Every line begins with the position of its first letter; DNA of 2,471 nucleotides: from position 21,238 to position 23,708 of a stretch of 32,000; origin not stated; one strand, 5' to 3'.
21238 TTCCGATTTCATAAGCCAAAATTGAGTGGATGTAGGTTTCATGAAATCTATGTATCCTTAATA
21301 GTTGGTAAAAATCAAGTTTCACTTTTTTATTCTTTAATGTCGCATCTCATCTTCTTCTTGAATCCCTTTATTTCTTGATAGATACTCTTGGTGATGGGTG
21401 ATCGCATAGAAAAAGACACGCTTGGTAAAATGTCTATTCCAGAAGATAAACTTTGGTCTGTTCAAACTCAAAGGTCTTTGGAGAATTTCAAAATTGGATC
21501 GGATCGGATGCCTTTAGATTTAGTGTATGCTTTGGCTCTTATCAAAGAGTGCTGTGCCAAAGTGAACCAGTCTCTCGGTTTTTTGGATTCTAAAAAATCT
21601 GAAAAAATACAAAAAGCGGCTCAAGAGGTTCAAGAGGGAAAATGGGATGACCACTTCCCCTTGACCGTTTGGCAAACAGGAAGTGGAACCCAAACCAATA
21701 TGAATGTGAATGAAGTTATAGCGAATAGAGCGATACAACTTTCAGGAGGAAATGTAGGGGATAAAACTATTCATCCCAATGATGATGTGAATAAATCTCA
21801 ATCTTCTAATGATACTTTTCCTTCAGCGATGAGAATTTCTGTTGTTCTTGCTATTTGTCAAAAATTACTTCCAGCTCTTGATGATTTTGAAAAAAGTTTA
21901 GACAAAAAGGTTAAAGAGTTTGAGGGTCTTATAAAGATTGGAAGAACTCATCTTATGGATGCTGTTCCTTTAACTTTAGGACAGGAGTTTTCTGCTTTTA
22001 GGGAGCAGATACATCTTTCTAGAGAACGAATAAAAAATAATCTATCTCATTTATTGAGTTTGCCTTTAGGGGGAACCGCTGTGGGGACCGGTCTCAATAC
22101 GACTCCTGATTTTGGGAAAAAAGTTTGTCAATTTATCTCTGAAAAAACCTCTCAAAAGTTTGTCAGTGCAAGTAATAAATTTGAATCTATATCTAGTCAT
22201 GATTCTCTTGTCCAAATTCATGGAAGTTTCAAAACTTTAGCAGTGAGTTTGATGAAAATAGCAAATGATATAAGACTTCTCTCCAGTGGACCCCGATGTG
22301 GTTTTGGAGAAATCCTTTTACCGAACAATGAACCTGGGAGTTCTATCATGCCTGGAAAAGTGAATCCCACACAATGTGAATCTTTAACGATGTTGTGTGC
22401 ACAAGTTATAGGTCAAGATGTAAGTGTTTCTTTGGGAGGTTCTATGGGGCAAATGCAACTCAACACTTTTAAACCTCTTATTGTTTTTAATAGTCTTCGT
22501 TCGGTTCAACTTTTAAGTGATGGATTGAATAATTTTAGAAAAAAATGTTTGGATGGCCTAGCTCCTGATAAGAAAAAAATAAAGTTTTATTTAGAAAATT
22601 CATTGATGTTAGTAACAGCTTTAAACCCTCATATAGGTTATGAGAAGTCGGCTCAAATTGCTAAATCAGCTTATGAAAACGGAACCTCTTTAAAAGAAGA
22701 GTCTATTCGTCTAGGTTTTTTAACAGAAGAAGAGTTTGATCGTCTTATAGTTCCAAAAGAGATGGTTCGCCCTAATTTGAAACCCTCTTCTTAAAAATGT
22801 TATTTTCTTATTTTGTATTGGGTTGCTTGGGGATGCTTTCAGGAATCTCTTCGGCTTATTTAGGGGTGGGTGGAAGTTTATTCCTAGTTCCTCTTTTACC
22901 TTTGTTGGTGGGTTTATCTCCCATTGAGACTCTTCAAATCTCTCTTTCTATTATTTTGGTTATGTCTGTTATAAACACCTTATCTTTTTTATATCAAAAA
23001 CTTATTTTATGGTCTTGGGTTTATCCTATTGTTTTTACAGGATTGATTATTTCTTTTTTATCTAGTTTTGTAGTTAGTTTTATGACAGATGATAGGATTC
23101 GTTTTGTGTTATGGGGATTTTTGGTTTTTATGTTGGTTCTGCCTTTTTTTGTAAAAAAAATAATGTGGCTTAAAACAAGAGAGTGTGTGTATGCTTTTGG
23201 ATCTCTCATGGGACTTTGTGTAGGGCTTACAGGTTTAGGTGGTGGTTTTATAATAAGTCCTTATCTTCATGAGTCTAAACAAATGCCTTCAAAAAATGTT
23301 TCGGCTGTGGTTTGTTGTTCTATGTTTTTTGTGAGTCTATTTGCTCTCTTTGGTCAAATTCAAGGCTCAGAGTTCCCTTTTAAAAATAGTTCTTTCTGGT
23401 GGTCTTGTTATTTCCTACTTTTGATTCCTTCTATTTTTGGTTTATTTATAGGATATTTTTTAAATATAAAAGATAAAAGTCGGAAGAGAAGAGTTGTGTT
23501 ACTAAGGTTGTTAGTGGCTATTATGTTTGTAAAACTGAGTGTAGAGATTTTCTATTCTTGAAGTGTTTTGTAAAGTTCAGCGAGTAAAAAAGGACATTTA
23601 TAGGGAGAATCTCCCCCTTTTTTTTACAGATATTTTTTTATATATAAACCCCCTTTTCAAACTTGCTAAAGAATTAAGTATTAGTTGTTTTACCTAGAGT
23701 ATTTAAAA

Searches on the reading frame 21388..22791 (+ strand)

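Call 36: search_protein_families(library=pfam, proteins=[window:21388-22791:+])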
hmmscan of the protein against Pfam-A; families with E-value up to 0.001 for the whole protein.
window:21388-22791:+ (468 aa): 2 families
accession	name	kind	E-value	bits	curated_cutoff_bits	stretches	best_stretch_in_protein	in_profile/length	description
PF00206.25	Lyase_1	-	1.3e-104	350.5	27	1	13-342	1-312/312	Lyase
PF10415.14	FumaraseC_C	-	5.1e-23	81.7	32.5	1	408-460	1-53/54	Fumarase C C-terminus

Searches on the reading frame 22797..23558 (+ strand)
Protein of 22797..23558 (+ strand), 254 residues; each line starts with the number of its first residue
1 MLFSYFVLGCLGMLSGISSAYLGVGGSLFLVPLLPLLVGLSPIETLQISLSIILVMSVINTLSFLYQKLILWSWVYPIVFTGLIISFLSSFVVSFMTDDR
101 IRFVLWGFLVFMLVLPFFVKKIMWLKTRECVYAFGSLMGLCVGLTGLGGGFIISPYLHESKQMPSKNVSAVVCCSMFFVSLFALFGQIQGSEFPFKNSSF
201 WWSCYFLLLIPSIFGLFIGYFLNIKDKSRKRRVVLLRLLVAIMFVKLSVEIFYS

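Call 36: search_protein_families(library=pfam, proteins=[window:22797-23558:+])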
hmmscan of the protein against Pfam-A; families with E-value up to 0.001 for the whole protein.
window:22797-23558:+ (254 aa): 1 family
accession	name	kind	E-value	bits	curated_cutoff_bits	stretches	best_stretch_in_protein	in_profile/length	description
PF01925.25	TauE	-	2.4e-26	93.3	32.6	1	10-242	3-233/237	Sulfite exporter TauE/SafE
